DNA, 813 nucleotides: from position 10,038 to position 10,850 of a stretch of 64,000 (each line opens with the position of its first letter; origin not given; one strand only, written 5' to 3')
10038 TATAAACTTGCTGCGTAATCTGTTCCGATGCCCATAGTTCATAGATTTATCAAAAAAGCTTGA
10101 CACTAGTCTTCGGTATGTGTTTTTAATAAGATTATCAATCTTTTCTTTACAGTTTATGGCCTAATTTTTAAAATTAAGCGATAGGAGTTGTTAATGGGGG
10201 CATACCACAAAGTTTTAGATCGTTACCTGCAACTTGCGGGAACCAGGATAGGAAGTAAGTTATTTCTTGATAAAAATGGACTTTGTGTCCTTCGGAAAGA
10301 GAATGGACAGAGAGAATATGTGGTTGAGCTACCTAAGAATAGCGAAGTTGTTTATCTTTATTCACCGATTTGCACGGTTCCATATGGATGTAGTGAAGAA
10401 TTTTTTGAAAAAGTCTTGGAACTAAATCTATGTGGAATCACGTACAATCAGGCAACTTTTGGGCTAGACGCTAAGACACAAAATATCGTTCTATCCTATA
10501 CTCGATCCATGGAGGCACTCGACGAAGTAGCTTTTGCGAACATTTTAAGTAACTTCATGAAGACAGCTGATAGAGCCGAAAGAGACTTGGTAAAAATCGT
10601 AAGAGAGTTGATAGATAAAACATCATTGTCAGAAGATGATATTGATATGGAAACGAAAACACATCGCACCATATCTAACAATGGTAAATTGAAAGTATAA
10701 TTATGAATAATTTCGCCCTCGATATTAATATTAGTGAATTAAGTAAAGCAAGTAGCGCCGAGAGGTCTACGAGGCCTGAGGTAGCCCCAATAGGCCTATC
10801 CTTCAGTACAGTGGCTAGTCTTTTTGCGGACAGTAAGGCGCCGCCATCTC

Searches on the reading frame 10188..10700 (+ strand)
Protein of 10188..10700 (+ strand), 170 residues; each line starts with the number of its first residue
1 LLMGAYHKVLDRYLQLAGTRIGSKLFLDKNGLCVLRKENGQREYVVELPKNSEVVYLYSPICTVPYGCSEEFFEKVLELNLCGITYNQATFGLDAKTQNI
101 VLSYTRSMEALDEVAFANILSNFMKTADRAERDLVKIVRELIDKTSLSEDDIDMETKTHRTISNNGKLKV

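Call 53: search_protein_families(library=pfam, proteins=[window:10188-10700:+], max_evalue=0.01)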
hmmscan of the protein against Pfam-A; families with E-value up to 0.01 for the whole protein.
window:10188-10700:+ (170 aa): 2 families
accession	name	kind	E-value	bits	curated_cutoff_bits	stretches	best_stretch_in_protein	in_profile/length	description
PF05932.18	CesT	-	1.6e-15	57.7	22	1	18-129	7-117/119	Tir chaperone protein (CesT) family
PF22550.1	CesT_Tir_1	-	0.0015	18.9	27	1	28-120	24-111/131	CesT_Tir_1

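Call 65: search_protein_families(library=ncbifam, proteins=[window:10188-10700:+], max_evalue=0.01)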
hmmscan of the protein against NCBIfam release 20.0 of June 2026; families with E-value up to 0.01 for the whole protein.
window:10188-10700:+ (170 aa): 1 family
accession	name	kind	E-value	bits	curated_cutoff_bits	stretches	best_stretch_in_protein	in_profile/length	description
NF011857.0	PRK15329.1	equivalog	0.0029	17.4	99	1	13-126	7-117/138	chaperone SicP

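Call 72: find_homologous_proteins(query=window:10188-10700:+, max_evalue=0.001)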
Query window:10188-10700:+ (170 aa): 29 proteins with E <= 0.001 among 137 candidates.
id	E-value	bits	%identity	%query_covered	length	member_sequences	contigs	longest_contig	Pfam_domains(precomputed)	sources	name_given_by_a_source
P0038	4.1e-105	366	100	99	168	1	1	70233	PF05932.20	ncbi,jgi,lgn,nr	ncbi:MAG: CesT family type III secretion system chaperone [Puniceicoccales bacterium]|jgi:hypothetic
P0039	1.5e-104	364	99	99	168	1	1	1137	PF05932.20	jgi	jgi:hypothetical protein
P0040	6.0e-94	330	88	99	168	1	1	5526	PF05932.20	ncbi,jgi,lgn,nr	ncbi:MAG: CesT family type III secretion system chaperone [Puniceicoccales bacterium]|jgi:hypothetic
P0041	1.4e-93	329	87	99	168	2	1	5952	PF05932.20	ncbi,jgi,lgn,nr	ncbi:MAG: CesT family type III secretion system chaperone [Puniceicoccales bacterium]|jgi:hypothetic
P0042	2.0e-91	322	87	99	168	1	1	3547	PF05932.20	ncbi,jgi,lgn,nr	ncbi:MAG: CesT family type III secretion system chaperone [Puniceicoccales bacterium]|jgi:hypothetic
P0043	6.2e-91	320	86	99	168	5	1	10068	PF05932.20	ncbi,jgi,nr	ncbi:MAG: CesT family type III secretion system chaperone [Puniceicoccales bacterium]|jgi:hypothetic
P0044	2.7e-89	315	85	99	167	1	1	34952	PF05932.20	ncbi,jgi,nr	ncbi:MAG: CesT family type III secretion system chaperone [Puniceicoccales bacterium]|jgi:hypothetic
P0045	4.7e-84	298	81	99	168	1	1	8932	PF05932.20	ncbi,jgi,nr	ncbi:MAG: CesT family type III secretion system chaperone [Puniceicoccales bacterium]|jgi:hypothetic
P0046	4.2e-83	295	82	99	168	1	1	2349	PF05932.20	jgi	jgi:hypothetical protein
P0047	3.1e-82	292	78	100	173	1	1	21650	PF05932.20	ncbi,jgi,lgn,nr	ncbi:MAG: CesT family type III secretion system chaperone [Puniceicoccales bacterium]|jgi:hypothetic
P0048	5.7e-68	246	66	98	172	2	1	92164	PF05932.20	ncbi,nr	ncbi:MAG: CesT family type III secretion system chaperone [Puniceicoccales bacterium]|nr:CesT family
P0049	2.9e-65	237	67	94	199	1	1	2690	PF05932.20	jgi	jgi:hypothetical protein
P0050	3.5e-65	237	69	91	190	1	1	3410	PF05932.20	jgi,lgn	jgi:hypothetical protein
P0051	4.7e-65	236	66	92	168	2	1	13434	PF05932.20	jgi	jgi:hypothetical protein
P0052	2.1e-63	231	65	92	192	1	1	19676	PF05932.20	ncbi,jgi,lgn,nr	ncbi:MAG: CesT family type III secretion system chaperone [Puniceicoccales bacterium]|jgi:hypothetic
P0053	1.2e-62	228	64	99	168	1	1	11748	PF05932.20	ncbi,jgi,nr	ncbi:MAG: CesT family type III secretion system chaperone [Puniceicoccales bacterium]|jgi:hypothetic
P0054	4.8e-60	220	59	92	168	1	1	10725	PF05932.20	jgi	jgi:hypothetical protein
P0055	5.1e-60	220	61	92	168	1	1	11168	PF05932.20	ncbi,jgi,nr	ncbi:MAG: CesT family type III secretion system chaperone [Puniceicoccales bacterium]|jgi:hypothetic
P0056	6.5e-60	219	60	97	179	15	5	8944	PF05932.20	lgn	-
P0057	1.4e-59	218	60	99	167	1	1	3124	PF05932.20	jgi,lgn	jgi:hypothetical protein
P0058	1.6e-59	218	62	96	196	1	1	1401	PF05932.20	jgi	jgi:hypothetical protein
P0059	3.8e-59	217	61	94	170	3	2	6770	PF05932.20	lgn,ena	-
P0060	3.4e-58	214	61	98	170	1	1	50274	PF05932.20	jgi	jgi:hypothetical protein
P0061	1.1e-57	212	59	99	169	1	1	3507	PF05932.20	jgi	jgi:hypothetical protein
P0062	8.2e-54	200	58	96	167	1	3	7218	PF05932.20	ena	-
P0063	1.2e-53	199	58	90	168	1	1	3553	PF05932.20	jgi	jgi:hypothetical protein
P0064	8.7e-48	180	57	93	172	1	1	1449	PF05932.20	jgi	jgi:hypothetical protein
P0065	9.9e-32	128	44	84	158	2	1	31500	PF05932.20,PF22550.2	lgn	-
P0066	1.2e-30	124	63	54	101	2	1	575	PF05932.20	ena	-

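Call 73: find_encoding_contigs(protein=P0048, flank=10000, max_places=2)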
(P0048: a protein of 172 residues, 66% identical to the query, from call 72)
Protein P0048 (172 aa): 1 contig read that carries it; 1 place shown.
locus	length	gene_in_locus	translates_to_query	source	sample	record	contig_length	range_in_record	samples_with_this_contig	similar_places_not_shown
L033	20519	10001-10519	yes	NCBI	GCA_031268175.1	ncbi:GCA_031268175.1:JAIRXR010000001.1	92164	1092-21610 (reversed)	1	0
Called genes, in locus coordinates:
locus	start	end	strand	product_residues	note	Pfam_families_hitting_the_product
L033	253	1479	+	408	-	PF01490:Aa_trans (weak), PF03222:Trp_Tyr_perm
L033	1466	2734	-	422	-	PF00309:Sigma54_AID, PF04963:Sigma54_CBD, PF04552:Sigma54_DBD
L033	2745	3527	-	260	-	PF01026:TatD_DNase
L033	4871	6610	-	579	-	PF03485:Arg_tRNA_synt_N, PF00750:tRNA-synt_1d, PF05746:DALR_1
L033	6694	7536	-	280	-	-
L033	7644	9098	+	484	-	PF08323:Glyco_transf_5, PF13439:Glyco_transf_4, PF13579:Glyco_trans_4_4, PF00534:Glycos_transf_1, PF13692:Glyco_trans_1_4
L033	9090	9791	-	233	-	PF20582:UPF0758_N (weak), PF04002:RadC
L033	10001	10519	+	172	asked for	PF05932:CesT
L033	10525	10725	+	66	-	-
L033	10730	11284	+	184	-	-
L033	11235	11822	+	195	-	PF01965:DJ-1_PfpI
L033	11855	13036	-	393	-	PF01501:Glyco_transf_8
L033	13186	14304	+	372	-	PF02073:Peptidase_M29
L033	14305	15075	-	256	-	-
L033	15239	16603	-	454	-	PF00206:Lyase_1, PF10415:FumaraseC_C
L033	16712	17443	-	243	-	PF01479:S4, PF00849:PseudoU_synth_2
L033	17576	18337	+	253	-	-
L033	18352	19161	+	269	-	PF28396:SepQ_C (weak), PF01052:FliMN_C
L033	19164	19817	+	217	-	PF00813:FliP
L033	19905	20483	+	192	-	-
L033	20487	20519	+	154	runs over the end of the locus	-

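Call 74: find_encoding_contigs(protein=P0065, flank=10000, max_places=2)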
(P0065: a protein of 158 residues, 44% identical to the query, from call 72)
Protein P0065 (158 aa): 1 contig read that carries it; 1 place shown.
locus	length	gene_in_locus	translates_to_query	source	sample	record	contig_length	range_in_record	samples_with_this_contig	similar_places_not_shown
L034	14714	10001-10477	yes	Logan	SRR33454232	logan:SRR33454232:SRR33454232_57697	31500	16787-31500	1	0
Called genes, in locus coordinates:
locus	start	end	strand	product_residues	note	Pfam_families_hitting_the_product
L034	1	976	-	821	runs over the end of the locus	PF03144:GTP_EFTU_D2 (faint), PF04760:IF2_N, PF00009:GTP_EFTU, PF00025:Arf (faint), PF01926:MMR_HSR1, PF22042:EF-G_D2, PF11987:IF-2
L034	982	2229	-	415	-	PF08529:NusA_N, PF00575:S1 (weak), PF13184:KH_NusA_1st, PF26594:KH_NusA_2nd, PF14520:HHH_5 (weak)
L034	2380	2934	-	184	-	-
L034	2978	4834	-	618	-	PF07497:Rho_RNA_bind, PF00006:ATP-synt_ab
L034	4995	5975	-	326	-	-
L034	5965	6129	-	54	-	-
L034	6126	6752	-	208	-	PF14681:UPRTase, PF00156:Pribosyltran (weak)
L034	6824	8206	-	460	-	PF03448:MgtE_N, PF00571:CBS (weak), PF01769:MgtE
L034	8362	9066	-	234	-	PF01914:MarC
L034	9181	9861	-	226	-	PF12826:HHH_2 (faint), PF04002:RadC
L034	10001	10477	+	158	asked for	PF22550:CesT_Tir_1 (weak), PF05932:CesT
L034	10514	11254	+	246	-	-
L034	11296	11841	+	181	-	PF01965:DJ-1_PfpI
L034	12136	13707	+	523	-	-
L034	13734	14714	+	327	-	?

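Call 75: find_encoding_contigs(protein=P0060, flank=10000, max_places=2)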
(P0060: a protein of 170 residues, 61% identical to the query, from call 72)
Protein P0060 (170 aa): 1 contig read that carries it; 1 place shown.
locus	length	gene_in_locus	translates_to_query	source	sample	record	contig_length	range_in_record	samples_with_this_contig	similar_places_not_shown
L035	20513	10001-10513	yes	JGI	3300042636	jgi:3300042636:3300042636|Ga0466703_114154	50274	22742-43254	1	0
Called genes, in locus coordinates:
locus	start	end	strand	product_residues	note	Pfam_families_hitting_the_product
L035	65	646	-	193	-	PF01066:CDP-OH_P_transf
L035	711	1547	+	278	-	PF00483:NTP_transferase (weak)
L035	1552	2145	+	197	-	-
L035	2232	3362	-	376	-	PF03462:PCRF, PF00472:RF-1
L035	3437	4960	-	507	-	-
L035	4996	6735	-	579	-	PF03485:Arg_tRNA_synt_N, PF00750:tRNA-synt_1d, PF05746:DALR_1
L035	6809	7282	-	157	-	-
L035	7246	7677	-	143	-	-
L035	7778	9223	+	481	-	PF08323:Glyco_transf_5, PF13439:Glyco_transf_4 (faint), PF13579:Glyco_trans_4_4 (faint), PF00534:Glycos_transf_1, PF20706:GT4-conflict (weak), PF13692:Glyco_trans_1_4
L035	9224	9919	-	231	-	PF20582:UPF0758_N, PF14520:HHH_5 (weak), PF04002:RadC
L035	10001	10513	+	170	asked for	PF05932:CesT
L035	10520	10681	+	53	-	-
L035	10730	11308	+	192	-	-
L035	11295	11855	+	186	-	PF01965:DJ-1_PfpI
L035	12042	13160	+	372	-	PF02073:Peptidase_M29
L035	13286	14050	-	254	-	-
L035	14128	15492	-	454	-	PF00206:Lyase_1, PF10415:FumaraseC_C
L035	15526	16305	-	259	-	PF01479:S4, PF00849:PseudoU_synth_2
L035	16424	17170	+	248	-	-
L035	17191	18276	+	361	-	-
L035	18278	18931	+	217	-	PF00813:FliP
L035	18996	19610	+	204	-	-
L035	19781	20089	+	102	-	-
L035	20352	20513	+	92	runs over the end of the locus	-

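Call 76: search_protein_families(library=ncbifam, proteins=[L033:17576-18337:+, L033:18352-19161:+, L033:19164-19817:+, L033:19905-20483:+, L035:16424-17170:+, L035:17191-18276:+, L035:18278-18931:+, L035:18996-19610:+, L035:19781-20089:+, L035:20352-20513:+], max_evalue=0.01)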
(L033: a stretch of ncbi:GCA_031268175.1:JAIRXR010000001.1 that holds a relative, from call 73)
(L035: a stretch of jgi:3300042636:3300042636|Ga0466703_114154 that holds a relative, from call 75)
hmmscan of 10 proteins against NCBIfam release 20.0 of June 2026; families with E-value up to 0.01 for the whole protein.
L033:17576-18337:+ (253 aa): 0 families

L033:18352-19161:+ (269 aa): 9 families
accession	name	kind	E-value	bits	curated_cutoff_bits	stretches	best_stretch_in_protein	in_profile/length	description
TIGR02551.1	SpaO_YscQ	equivalog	5.9e-19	69.1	100.8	1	77-267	227-299/300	type III secretion system cytoplasmic ring protein SctQ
TIGR02480.1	fliN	equivalog_domain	2.8e-10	39.9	84.05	1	198-268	3-73/77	flagellar motor switch protein FliN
NF006018.0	PRK08158.1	equivalog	3.2e-09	36.2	223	1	200-267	227-294/303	YscQ/HrcQ family type III secretion apparatus protein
NF005275.1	PRK06782.1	equivalog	1.4e-07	30.6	681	1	200-267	447-514/516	flagellar motor switch protein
NF005956.0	PRK08035.1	equivalog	2.2e-06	27.1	230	1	198-267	246-315/323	YscQ/HrcQ family type III secretion apparatus protein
NF005277.0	PRK06789.1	equivalog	0.0017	18.3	81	1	203-268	7-72/74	flagellar motor switch protein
NF005995.1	PRK08119.1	equivalog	0.0022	17.5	218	1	236-267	337-368/376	flagellar motor switch phosphatase FliY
NF006273.1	PRK08433.1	equivalog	0.0038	17.5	114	1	202-267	20-85/100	flagellar motor switch protein FliN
NF006272.1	PRK08432.1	equivalog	0.0053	16.4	219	1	237-267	232-262/274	flagellar motor switch protein FliY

L033:19164-19817:+ (217 aa): 4 families
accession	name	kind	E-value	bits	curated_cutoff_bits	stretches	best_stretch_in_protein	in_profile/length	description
NF009438.0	PRK12797.1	subfamily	3.3e-89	298.3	179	1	5-217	5-217/217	EscR/YscR/HrcR family type III secretion system export apparatus protein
TIGR01102.1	yscR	equivalog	2.4e-83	278.9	208.6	1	12-212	2-202/202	type III secretion system export apparatus subunit SctR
NF009437.0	PRK12796.1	equivalog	1.1e-60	205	263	1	7-216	4-217/223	EscR/YscR/HrcR family type III secretion system export apparatus protein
TIGR01103.1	fliP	equivalog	5.7e-56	189.4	217.45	1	14-214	1-195/197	flagellar type III secretion system pore protein FliP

L033:19905-20483:+ (192 aa): 1 family
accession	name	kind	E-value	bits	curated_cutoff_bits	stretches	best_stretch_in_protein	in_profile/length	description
TIGR03725.1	T6A_YeaZ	equivalog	6.8e-09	36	69.3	1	1-94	4-97/212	tRNA (adenosine(37)-N6)-threonylcarbamoyltransferase complex dimerization subunit type 1 TsaB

L035:16424-17170:+ (248 aa): 0 families

L035:17191-18276:+ (361 aa): 8 families
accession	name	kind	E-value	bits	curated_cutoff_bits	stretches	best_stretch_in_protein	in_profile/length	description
TIGR02551.1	SpaO_YscQ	equivalog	2.2e-13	50.8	100.8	1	152-359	227-299/300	type III secretion system cytoplasmic ring protein SctQ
TIGR02480.1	fliN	equivalog_domain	3.2e-10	39.8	84.05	1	290-360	3-73/77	flagellar motor switch protein FliN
NF006018.0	PRK08158.1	equivalog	3.1e-08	33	223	1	290-359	225-294/303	YscQ/HrcQ family type III secretion apparatus protein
NF005275.1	PRK06782.1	equivalog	1.1e-06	27.7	681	1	292-359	447-514/516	flagellar motor switch protein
NF005956.0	PRK08035.1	equivalog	1.4e-06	27.8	230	1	284-358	240-314/323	YscQ/HrcQ family type III secretion apparatus protein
NF005277.0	PRK06789.1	equivalog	0.00017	21.5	81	1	295-360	7-72/74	flagellar motor switch protein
NF005995.1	PRK08119.1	equivalog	0.00044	19.8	218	1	211-359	235-368/376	flagellar motor switch phosphatase FliY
NF006273.1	PRK08433.1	equivalog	0.0094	16.3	114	0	294-359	20-85/100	flagellar motor switch protein FliN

L035:18278-18931:+ (217 aa): 4 families
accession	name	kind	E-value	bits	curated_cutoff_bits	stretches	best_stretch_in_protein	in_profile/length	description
NF009438.0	PRK12797.1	subfamily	1.2e-87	293.2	179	1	4-217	4-217/217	EscR/YscR/HrcR family type III secretion system export apparatus protein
TIGR01102.1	yscR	equivalog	2e-81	272.6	208.6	1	12-212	2-202/202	type III secretion system export apparatus subunit SctR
NF009437.0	PRK12796.1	equivalog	1.2e-60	204.9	263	1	7-216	4-217/223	EscR/YscR/HrcR family type III secretion system export apparatus protein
TIGR01103.1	fliP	equivalog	7.4e-56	189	217.45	1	14-214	1-195/197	flagellar type III secretion system pore protein FliP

L035:18996-19610:+ (204 aa): 1 family
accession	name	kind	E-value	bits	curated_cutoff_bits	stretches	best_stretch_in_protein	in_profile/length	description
TIGR03725.1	T6A_YeaZ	equivalog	3e-08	33.9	69.3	1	5-82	2-81/212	tRNA (adenosine(37)-N6)-threonylcarbamoyltransferase complex dimerization subunit type 1 TsaB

L035:19781-20089:+ (102 aa): 0 families

L035:20352-20513:+ (54 aa): 0 families

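Call 77: find_encoding_contigs(protein=P0044, flank=10000, max_places=2)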
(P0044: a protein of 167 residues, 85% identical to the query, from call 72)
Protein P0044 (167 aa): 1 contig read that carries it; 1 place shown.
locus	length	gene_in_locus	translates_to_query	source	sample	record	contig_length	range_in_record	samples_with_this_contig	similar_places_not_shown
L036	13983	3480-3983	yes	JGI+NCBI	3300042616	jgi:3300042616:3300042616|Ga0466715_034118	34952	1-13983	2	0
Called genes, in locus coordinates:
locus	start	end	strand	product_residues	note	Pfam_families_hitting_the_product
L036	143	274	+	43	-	-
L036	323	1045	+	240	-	-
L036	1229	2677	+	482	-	PF08323:Glyco_transf_5, PF13439:Glyco_transf_4 (weak), PF13579:Glyco_trans_4_4 (weak), PF00534:Glycos_transf_1, PF13692:Glyco_trans_1_4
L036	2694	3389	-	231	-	PF20582:UPF0758_N, PF12826:HHH_2 (faint), PF14520:HHH_5 (weak), PF04002:RadC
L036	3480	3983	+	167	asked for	PF05932:CesT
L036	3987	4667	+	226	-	-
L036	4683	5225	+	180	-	PF01965:DJ-1_PfpI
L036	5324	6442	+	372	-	PF02073:Peptidase_M29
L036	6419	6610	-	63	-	-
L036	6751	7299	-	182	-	PF08645:PNK3P (weak), PF13419:HAD_2, PF00702:Hydrolase, PF13242:Hydrolase_like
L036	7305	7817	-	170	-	-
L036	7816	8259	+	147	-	-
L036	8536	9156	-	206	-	PF14681:UPRTase, PF00156:Pribosyltran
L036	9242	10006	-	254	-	PF00849:PseudoU_synth_2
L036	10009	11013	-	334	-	PF01966:HD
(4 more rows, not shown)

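Call 78: find_encoding_contigs(protein=P0047, flank=10000, max_places=2)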
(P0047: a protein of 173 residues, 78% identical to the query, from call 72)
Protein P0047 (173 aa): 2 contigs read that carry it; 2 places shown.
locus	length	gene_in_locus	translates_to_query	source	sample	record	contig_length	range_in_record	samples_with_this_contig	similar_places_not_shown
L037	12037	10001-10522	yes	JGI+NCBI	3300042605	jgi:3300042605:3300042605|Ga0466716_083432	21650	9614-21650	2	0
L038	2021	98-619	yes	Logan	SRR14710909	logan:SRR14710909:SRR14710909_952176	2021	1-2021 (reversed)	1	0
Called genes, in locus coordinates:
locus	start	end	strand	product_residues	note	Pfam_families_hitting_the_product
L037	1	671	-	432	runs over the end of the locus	PF13393:tRNA-synt_His, PF00587:tRNA-synt_2b, PF03129:HGTP_anticodon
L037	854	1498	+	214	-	-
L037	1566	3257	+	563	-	PF00528:BPD_transp_1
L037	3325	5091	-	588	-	PF01336:tRNA_anti-codon, PF00152:tRNA-synt_2, PF02938:GAD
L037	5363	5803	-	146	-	PF02502:LacAB_rpiB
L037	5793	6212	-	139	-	PF01451:LMWPc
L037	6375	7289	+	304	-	PF03741:TerC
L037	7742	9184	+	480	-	PF08323:Glyco_transf_5, PF13439:Glyco_transf_4, PF13579:Glyco_trans_4_4, PF00534:Glycos_transf_1, PF13692:Glyco_trans_1_4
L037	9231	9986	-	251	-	PF20582:UPF0758_N (weak), PF12826:HHH_2 (weak), PF14520:HHH_5 (weak), PF00633:HHH (faint), PF04002:RadC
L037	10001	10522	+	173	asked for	PF05932:CesT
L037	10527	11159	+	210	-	-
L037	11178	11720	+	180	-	PF01965:DJ-1_PfpI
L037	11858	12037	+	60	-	?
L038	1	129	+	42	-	?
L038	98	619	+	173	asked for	PF05932:CesT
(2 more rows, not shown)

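Call 79: list_cluster_members(proteins=[P0038, P0040, P0041, P0042, P0043, P0044, P0045, P0047, P0048, P0052])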
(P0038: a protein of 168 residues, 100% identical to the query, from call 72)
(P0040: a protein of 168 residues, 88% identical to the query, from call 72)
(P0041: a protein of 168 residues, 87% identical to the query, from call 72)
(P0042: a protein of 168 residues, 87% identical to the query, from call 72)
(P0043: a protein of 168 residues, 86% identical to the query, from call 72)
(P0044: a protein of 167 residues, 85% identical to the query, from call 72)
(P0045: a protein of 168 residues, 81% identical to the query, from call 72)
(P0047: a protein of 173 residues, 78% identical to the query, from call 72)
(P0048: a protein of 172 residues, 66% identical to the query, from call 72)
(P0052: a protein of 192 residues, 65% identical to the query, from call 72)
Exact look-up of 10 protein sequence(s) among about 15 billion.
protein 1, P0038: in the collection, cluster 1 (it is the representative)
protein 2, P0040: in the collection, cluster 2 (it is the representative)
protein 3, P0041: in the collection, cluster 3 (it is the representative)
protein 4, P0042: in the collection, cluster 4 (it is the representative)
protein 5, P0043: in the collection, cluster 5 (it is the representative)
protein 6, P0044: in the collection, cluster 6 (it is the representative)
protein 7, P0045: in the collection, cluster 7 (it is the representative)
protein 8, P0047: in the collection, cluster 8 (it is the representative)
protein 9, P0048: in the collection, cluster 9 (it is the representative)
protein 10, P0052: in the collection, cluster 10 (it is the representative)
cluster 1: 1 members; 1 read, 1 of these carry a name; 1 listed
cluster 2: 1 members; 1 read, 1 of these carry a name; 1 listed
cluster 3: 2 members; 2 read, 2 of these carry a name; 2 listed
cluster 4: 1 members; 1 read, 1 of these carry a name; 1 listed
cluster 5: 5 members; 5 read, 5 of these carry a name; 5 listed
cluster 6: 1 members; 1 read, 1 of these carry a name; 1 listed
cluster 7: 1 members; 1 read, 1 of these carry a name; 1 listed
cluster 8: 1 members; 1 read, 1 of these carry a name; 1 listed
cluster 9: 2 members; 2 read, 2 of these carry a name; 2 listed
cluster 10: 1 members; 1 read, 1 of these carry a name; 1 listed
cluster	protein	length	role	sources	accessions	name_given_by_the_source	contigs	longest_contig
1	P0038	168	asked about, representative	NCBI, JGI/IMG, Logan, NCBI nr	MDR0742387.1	MAG: CesT family type III secretion system chaperone [Puniceicoccales bacterium] | hypothetical protein | CesT family type III secretion system chaperone [Puniceicoccales bacterium]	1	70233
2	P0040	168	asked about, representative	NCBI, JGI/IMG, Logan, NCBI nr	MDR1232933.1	MAG: CesT family type III secretion system chaperone [Puniceicoccales bacterium] | hypothetical protein | CesT family type III secretion system chaperone [Puniceicoccales bacterium]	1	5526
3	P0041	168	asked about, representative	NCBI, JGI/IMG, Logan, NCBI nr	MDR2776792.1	MAG: CesT family type III secretion system chaperone [Puniceicoccales bacterium] | hypothetical protein | CesT family type III secretion system chaperone [Puniceicoccales bacterium]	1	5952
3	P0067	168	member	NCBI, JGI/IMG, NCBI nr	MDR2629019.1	MAG: CesT family type III secretion system chaperone [Puniceicoccales bacterium] | hypothetical protein | CesT family type III secretion system chaperone [Puniceicoccales bacterium]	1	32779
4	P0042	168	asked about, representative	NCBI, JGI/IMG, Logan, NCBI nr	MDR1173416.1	MAG: CesT family type III secretion system chaperone [Puniceicoccales bacterium] | hypothetical protein | CesT family type III secretion system chaperone [Puniceicoccales bacterium]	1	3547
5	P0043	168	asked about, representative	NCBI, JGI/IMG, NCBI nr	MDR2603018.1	MAG: CesT family type III secretion system chaperone [Puniceicoccales bacterium] | hypothetical protein | CesT family type III secretion system chaperone [Puniceicoccales bacterium]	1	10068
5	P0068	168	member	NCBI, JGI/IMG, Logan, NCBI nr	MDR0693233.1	MAG: CesT family type III secretion system chaperone [Puniceicoccales bacterium] | hypothetical protein | CesT family type III secretion system chaperone [Puniceicoccales bacterium]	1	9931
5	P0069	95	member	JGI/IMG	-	hypothetical protein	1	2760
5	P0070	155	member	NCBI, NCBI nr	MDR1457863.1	MAG: CesT family type III secretion system chaperone [Puniceicoccales bacterium] | CesT family type III secretion system chaperone [Puniceicoccales bacterium]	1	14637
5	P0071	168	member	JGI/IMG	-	hypothetical protein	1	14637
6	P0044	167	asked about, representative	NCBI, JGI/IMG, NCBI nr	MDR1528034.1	MAG: CesT family type III secretion system chaperone [Puniceicoccales bacterium] | hypothetical protein | CesT family type III secretion system chaperone [Puniceicoccales bacterium]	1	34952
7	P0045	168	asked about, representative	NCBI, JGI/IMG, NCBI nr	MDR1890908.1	MAG: CesT family type III secretion system chaperone [Puniceicoccales bacterium] | hypothetical protein | CesT family type III secretion system chaperone [Puniceicoccales bacterium]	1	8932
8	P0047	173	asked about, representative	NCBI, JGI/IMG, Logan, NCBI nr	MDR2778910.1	MAG: CesT family type III secretion system chaperone [Puniceicoccales bacterium] | hypothetical protein | CesT family type III secretion system chaperone [Puniceicoccales bacterium]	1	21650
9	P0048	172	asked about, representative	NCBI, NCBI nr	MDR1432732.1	MAG: CesT family type III secretion system chaperone [Puniceicoccales bacterium] | CesT family type III secretion system chaperone [Puniceicoccales bacterium]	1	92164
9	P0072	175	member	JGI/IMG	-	hypothetical protein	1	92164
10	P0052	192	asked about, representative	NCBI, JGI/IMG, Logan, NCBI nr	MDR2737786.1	MAG: CesT family type III secretion system chaperone [Puniceicoccales bacterium] | hypothetical protein | CesT family type III secretion system chaperone [Puniceicoccales bacterium]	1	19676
